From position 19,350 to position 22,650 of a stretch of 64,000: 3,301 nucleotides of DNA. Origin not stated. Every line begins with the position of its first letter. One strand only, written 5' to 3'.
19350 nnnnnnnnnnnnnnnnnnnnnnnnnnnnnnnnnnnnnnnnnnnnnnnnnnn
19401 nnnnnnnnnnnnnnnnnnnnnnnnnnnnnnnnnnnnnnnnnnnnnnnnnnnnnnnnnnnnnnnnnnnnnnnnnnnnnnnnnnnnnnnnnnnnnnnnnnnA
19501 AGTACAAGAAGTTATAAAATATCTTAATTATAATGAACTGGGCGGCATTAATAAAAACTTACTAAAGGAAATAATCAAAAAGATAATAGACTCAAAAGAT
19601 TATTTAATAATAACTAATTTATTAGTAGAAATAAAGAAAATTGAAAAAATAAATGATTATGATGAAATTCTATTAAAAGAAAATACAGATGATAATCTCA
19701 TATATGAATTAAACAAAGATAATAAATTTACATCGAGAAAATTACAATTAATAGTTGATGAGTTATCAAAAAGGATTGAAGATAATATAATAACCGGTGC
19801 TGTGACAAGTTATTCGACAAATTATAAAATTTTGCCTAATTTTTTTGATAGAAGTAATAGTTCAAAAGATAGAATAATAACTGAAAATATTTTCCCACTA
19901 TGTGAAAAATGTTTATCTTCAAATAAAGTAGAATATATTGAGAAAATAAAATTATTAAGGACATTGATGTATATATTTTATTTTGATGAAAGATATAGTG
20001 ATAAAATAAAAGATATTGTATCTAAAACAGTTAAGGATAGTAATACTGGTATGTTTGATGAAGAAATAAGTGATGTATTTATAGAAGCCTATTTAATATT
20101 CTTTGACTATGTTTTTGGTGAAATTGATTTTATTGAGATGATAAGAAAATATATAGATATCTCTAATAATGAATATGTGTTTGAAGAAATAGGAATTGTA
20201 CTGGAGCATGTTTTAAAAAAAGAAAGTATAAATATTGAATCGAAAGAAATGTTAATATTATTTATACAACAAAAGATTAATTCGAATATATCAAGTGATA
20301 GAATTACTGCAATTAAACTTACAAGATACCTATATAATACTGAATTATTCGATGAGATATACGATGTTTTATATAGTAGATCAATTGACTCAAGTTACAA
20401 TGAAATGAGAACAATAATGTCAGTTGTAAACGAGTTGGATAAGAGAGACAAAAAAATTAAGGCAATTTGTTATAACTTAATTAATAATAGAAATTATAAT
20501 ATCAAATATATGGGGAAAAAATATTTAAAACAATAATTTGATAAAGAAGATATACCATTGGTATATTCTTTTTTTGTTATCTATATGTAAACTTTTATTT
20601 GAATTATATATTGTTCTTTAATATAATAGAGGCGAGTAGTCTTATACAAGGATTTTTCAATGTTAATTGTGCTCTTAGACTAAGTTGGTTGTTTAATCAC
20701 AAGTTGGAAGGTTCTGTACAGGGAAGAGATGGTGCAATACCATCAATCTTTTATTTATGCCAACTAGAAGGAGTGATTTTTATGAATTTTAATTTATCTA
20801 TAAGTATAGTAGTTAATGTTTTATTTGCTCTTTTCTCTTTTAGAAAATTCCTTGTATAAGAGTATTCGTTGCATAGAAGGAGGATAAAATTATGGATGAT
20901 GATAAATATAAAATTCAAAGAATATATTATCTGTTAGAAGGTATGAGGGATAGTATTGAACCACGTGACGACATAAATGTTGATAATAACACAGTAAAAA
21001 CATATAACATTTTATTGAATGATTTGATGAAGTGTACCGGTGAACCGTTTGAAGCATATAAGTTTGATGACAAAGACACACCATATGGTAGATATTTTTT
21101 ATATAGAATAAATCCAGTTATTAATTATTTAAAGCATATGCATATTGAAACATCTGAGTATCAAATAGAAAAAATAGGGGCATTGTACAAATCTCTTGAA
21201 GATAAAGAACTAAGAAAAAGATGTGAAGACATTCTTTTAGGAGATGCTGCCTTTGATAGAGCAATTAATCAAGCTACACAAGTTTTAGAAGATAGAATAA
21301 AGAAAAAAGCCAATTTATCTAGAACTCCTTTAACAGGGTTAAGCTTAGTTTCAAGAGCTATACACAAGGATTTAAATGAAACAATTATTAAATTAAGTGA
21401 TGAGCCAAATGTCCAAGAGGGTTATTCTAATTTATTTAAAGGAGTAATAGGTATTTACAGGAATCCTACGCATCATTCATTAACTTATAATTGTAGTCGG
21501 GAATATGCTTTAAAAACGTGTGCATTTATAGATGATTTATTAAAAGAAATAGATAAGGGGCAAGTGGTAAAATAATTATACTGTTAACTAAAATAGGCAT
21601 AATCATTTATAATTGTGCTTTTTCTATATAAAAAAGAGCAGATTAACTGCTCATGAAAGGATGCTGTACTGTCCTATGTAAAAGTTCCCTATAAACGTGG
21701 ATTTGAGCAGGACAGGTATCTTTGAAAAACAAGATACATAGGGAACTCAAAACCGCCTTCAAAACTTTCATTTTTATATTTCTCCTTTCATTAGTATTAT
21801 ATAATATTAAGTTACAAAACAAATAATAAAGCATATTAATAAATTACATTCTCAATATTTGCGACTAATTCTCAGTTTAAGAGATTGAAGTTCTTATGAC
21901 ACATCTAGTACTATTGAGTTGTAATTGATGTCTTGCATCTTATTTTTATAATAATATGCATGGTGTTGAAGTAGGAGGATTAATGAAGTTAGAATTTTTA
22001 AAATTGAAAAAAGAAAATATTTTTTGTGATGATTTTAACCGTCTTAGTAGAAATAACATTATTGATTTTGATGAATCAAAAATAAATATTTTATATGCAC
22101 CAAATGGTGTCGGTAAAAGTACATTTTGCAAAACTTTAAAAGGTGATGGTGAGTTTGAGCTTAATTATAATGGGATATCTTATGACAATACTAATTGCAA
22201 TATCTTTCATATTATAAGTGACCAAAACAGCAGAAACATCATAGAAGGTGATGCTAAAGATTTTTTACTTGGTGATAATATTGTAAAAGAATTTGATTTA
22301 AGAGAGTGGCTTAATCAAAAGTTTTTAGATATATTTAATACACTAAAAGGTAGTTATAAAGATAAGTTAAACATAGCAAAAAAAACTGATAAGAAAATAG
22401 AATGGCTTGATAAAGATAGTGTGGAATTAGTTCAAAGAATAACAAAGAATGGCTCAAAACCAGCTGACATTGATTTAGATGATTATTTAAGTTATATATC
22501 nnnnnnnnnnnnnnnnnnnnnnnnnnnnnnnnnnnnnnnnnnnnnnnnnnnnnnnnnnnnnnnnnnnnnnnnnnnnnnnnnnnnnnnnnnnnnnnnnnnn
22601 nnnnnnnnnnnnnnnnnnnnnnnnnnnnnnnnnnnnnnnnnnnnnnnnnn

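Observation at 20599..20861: Consensus promoter driving a 25-aa hydrophobic peptide ORF locked by a 13-nt 5'-3' long-range helix (type I toxin-like)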

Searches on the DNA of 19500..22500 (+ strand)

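Call 3: search_rna_families(source=window, start=19500, end=22500, threshold=evalue, max_evalue=10, show_alignments=3)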
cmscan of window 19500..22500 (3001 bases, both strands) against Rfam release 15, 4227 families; matches with E-value up to 10: 3.
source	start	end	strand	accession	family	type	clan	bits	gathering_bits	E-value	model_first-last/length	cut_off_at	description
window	19853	19932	+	RF01220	snoR104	Gene; snRNA; snoRNA; HACA-box;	-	21.2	40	1.9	1-118/118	no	Small nucleolar RNA snoR104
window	22002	22060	+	RF01425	snoR121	Gene; snRNA; snoRNA; CD-box;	-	18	50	5.7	1-88/88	no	small nucleolar RNA snoR121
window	19500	19526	+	RF00165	Corona_pk3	Cis-reg;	CL00117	16.6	35.6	5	36-61/61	5'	Coronavirus 3' UTR pseudoknot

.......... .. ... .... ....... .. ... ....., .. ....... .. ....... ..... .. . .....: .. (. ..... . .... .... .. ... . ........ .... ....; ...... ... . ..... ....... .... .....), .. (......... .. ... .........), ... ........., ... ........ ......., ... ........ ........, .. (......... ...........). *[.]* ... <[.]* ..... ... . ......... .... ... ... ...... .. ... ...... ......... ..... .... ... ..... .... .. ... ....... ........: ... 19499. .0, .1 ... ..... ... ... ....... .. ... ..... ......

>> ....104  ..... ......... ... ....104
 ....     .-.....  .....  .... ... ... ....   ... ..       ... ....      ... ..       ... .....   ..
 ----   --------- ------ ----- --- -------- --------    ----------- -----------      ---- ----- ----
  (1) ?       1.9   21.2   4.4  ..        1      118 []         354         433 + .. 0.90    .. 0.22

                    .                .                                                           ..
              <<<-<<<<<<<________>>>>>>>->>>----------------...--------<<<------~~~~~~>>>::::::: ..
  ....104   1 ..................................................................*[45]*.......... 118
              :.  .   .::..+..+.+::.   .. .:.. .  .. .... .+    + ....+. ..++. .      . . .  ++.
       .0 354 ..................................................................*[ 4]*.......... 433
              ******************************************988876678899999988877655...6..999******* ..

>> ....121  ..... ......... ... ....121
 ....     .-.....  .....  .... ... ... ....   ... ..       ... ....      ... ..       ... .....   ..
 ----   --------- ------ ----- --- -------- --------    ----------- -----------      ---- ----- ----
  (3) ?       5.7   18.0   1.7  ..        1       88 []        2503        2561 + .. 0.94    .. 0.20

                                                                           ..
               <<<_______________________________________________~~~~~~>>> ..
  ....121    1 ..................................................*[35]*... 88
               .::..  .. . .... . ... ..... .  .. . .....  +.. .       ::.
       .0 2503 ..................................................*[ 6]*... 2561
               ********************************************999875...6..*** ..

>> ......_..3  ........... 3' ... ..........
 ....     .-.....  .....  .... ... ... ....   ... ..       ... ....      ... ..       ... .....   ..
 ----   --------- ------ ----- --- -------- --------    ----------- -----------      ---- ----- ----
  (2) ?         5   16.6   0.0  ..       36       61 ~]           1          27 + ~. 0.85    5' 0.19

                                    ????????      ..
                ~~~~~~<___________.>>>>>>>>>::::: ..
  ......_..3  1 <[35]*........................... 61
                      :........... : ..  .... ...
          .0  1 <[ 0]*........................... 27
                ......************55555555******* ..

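Call 11: search_dna_similar(query=window:20580-20900:+, collection=phages, mode=distant, max_evalue=0.01)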
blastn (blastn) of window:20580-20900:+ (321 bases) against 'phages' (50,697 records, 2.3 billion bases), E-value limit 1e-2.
No match.

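Call 12: search_dna_similar(query=window:20580-20900:+, collection=plasmids, mode=distant, max_evalue=0.01)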
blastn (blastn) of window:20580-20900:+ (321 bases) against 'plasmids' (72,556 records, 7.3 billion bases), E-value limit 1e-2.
No match.
